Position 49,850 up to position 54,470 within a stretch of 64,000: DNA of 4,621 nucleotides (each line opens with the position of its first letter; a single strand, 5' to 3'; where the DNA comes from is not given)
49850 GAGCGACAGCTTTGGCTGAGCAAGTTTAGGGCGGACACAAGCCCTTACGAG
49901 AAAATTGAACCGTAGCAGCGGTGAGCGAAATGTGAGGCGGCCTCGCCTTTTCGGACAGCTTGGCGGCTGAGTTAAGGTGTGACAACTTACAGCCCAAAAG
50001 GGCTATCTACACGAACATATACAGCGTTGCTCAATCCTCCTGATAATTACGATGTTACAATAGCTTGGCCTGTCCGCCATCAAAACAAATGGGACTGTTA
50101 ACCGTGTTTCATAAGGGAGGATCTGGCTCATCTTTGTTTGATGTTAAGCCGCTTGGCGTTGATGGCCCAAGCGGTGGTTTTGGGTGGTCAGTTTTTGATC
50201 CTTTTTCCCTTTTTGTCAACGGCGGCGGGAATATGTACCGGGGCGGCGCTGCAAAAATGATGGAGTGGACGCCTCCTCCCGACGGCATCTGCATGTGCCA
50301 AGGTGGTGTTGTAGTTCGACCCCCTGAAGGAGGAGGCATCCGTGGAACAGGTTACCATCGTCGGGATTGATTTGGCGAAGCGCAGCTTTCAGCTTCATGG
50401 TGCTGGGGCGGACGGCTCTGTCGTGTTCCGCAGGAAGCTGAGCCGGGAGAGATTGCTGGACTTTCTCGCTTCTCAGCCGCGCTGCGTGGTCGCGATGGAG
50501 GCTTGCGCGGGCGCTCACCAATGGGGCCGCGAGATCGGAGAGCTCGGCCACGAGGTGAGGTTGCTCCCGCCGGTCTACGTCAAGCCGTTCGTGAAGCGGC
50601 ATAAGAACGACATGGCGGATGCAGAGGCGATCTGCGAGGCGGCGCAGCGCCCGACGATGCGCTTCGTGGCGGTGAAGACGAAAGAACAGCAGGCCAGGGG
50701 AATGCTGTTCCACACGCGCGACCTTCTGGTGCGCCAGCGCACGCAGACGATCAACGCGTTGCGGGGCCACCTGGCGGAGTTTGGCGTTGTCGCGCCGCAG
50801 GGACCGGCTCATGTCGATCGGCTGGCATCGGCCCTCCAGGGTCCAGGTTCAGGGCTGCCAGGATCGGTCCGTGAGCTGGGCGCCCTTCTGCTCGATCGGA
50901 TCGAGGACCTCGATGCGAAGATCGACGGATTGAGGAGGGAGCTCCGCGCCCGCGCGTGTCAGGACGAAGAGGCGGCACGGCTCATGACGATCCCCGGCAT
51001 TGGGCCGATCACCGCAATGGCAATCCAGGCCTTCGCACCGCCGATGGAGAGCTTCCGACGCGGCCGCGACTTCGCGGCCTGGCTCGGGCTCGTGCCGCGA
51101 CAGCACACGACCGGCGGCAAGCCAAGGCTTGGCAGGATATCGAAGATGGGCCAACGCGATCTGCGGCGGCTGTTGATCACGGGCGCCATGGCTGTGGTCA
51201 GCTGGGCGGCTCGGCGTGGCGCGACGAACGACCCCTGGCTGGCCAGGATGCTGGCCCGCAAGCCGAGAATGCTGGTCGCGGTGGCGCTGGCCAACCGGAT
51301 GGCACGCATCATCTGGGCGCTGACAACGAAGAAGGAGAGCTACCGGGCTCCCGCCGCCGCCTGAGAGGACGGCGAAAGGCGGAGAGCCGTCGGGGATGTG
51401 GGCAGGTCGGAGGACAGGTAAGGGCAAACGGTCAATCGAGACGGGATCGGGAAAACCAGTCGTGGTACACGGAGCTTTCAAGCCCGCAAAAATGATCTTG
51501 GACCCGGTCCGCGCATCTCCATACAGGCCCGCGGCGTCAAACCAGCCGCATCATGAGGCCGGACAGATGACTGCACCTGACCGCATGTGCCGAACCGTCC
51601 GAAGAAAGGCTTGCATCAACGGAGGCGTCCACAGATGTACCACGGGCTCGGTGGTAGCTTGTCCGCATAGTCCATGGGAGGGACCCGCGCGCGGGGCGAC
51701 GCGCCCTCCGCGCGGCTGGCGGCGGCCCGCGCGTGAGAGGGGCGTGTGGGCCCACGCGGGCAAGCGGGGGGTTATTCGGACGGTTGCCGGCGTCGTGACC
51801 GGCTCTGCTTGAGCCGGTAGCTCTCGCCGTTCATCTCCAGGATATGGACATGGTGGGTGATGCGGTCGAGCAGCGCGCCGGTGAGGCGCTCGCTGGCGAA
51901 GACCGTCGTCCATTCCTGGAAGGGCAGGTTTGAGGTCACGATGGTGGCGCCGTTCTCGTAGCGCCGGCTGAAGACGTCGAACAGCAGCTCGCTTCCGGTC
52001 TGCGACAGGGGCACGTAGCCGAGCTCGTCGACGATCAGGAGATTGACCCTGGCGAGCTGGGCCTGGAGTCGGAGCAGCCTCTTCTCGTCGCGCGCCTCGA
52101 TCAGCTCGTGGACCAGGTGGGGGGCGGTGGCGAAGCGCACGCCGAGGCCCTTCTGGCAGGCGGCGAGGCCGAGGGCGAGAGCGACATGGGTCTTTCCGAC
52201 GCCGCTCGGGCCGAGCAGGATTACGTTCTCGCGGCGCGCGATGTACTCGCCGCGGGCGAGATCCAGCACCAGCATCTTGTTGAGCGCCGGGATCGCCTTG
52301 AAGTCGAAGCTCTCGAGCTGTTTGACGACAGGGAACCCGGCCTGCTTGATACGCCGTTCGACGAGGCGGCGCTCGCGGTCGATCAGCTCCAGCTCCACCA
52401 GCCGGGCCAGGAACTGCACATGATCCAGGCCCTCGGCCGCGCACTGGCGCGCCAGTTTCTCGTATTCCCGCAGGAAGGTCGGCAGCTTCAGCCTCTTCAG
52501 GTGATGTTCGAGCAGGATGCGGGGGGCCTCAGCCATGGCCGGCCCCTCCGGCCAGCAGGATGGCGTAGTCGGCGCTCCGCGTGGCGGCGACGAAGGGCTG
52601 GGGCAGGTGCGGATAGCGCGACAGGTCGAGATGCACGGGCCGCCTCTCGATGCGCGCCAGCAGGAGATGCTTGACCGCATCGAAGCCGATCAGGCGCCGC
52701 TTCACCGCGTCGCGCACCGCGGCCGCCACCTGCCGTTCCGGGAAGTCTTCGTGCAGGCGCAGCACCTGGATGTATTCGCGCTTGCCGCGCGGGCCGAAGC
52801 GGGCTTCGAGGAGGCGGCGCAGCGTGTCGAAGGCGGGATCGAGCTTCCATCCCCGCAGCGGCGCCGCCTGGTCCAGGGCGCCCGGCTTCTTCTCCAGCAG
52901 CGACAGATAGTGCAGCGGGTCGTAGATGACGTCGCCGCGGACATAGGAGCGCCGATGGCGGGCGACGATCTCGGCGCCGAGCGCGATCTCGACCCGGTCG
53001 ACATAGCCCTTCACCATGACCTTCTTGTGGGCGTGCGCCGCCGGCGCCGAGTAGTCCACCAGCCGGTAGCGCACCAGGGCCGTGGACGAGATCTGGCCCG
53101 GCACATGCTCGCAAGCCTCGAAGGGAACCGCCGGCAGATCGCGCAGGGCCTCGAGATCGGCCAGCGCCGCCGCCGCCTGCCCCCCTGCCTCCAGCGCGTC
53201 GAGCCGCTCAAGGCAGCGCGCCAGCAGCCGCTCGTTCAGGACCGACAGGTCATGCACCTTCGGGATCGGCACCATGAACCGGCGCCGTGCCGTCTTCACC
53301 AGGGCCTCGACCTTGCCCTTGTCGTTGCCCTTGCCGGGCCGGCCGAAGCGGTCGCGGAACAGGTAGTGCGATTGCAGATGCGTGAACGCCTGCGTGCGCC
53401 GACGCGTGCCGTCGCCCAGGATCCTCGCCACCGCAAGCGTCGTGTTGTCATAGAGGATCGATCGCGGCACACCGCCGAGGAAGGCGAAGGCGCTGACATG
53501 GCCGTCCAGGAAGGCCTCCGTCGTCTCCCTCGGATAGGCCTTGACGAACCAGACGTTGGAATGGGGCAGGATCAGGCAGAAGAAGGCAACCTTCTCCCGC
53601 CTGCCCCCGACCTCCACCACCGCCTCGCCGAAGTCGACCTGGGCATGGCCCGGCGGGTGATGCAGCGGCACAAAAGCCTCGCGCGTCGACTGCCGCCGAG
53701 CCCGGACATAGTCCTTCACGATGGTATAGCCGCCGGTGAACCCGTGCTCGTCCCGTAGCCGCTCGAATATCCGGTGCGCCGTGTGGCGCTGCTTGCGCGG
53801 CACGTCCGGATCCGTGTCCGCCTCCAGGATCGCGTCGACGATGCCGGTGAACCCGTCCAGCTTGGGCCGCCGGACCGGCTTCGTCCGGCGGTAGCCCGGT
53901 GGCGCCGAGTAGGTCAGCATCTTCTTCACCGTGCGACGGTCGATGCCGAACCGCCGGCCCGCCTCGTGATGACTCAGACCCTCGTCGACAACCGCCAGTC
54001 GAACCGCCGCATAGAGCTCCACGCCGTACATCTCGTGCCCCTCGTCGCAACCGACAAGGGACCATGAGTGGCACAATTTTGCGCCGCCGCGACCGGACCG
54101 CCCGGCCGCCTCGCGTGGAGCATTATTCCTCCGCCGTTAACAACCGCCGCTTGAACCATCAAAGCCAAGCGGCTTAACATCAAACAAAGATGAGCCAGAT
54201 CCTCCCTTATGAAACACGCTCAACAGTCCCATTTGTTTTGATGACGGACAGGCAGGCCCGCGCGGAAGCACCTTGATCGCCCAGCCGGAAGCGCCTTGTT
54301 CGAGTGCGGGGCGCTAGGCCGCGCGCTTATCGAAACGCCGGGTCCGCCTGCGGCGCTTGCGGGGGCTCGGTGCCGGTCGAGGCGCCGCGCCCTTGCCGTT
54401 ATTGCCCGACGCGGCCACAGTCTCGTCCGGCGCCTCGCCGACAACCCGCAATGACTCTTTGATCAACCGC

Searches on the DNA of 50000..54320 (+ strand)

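Call 71: search_dna_similar(query=window:50000-54320:+, collection=plasmids, mode=distant, max_rows=15)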
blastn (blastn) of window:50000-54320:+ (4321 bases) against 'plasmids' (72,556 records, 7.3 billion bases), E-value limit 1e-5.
Records with a match: 1277; places in all: 2544; records where one place covers at least 80% of the query: 0.
Best place of each record, by identity: 90-95% 2; 80-90% 18; 60-80% 1257.
By first word of the organism name: Rhizobium 148; Sinorhizobium 133; Pseudosulfitobacter 110; Bradyrhizobium 78; Agrobacterium 72; Paracoccus 49; Sphingobium 43; Streptomyces 43; Roseomonas 39; Sulfitobacter 36; and 128 more.
By predicted mobility (MOB-suite, as given by PLSDB): non-mobilizable 535; conjugative 531; mobilizable 211.
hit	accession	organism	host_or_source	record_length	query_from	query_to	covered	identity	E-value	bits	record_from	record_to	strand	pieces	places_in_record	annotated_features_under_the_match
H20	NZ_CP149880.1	Sinorhizobium medicae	Medicago sativa,Cell Culture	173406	484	3924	56%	68.7%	0e+0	807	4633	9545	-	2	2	istA: IS21 family transposase | IS5 family transposase (x2) | IS110 family transposase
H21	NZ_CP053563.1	Thioclava electrotropha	cultured cells,marine sediment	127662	1801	4139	54%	70.5%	0e+0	965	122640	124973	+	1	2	istA: IS21 family transposase | istB: IS21-like element helper ATPase IstB | hypothetical protein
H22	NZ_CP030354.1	Novosphingobium sp. P6W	cell culture,podzolic fallow soil ...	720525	1801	4139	54%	67.9%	0e+0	707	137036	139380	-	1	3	istA: IS21 family transposase | istB: IS21-like element ISSsp5 family helper ATPase IstB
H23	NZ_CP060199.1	Aminobacter sp. MDW-2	cell culture,soil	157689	1794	4089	53%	68.8%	0e+0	803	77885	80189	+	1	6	istA: IS21 family transposase | istB: IS21-like element helper ATPase IstB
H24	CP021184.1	Rhizorhabdus wittichii DC-6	activated sludge of a wastewater ...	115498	1807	4033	52%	70.2%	0e+0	933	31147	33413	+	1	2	transposase | AAA family ATPase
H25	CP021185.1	Rhizorhabdus wittichii DC-6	activated sludge of a wastewater ...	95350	1807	4033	52%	70.2%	0e+0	933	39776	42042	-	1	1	transposase | AAA family ATPase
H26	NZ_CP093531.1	Shinella zoogloeoides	-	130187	1801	4044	52%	69.0%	0e+0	775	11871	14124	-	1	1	istA: IS21 family transposase | istB: IS21-like element helper ATPase IstB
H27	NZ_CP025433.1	Paracoccus zhejiangensis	single cell,sludge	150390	1787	4024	52%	69.2%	0e+0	815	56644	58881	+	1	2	istA: IS21 family transposase | istB: IS21-like element helper ATPase IstB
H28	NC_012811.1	Methylorubrum extorquens AM1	-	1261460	1809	4044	52%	69.0%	0e+0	819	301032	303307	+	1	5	none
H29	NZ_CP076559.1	Sphingobium xenophagum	bacteria,La Roche-Posay thermal water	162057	1806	4044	52%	68.7%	0e+0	795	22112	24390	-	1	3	istA: IS21 family transposase | istB: IS21-like element helper ATPase IstB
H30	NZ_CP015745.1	Shinella sp. HZN7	-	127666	1801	4044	52%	68.3%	0e+0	727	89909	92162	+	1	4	istA: IS21 family transposase | istB: IS21-like element helper ATPase IstB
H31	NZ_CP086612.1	Shinella zoogloeoides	-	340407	1801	4044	52%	68.3%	0e+0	727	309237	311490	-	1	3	istA: IS21 family transposase | istB: IS21-like element helper ATPase IstB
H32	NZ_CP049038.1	Pseudohalocynthiibacter aestuariivivens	pure culutre,Seawater recirculating ...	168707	1801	4006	51%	69.0%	0e+0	770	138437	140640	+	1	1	istA: IS21 family transposase | istB: IS21-like element helper ATPase IstB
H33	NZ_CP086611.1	Shinella zoogloeoides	-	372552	1812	4044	52%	68.0%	0e+0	699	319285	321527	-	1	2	istA: IS21 family transposase | istB: IS21-like element helper ATPase IstB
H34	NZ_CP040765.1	Paracoccus liaowanqingii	Tibetan antelope,cell culture,feces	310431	1801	3985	51%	69.4%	0e+0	817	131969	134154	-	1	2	istA: IS21 family transposase | istB: IS21-like element helper ATPase IstB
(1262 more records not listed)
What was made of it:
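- Tried and rejected: Plasmid IS21 relatives are ~70% identical and match only the coding part (call 71).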

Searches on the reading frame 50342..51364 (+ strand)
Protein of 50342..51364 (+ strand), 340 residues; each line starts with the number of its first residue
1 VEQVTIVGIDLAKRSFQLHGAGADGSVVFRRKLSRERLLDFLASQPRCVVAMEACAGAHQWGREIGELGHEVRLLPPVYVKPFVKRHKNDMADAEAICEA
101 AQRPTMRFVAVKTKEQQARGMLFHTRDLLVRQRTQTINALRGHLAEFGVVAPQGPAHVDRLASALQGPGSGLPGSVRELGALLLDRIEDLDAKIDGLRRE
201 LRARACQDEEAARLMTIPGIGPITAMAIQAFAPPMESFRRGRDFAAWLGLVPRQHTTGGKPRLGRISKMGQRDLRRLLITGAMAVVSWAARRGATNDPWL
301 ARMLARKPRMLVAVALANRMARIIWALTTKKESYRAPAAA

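Call 8: search_protein_families(library=pfam, proteins=[window:50342-51364:+], max_evalue=0.01)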
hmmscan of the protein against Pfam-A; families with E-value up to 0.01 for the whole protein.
window:50342-51364:+ (340 aa): 2 families
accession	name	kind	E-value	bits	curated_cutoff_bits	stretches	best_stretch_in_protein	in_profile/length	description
PF02371.22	Transposase_20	-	1.1e-24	87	21.3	1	212-289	2-79/87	Transposase IS116/IS110/IS902 family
PF01548.23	DEDD_Tnp_IS110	-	1.7e-14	54.3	29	1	7-146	1-152/155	Transposase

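Call 10: search_protein_families(library=ncbifam, proteins=[window:50342-51364:+], max_evalue=0.01)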
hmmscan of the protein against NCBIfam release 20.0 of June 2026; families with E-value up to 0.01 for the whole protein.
window:50342-51364:+ (340 aa): 2 families
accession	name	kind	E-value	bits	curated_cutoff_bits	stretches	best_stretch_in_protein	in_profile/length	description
NF033542.1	transpos_IS110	equivalog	4e-96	322.1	140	1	6-332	1-342/343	IS110 family RNA-guided transposase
NF051857.1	transpos_IS110_2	equivalog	2.5e-06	26.8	180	1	35-145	41-159/393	IS110 family transposase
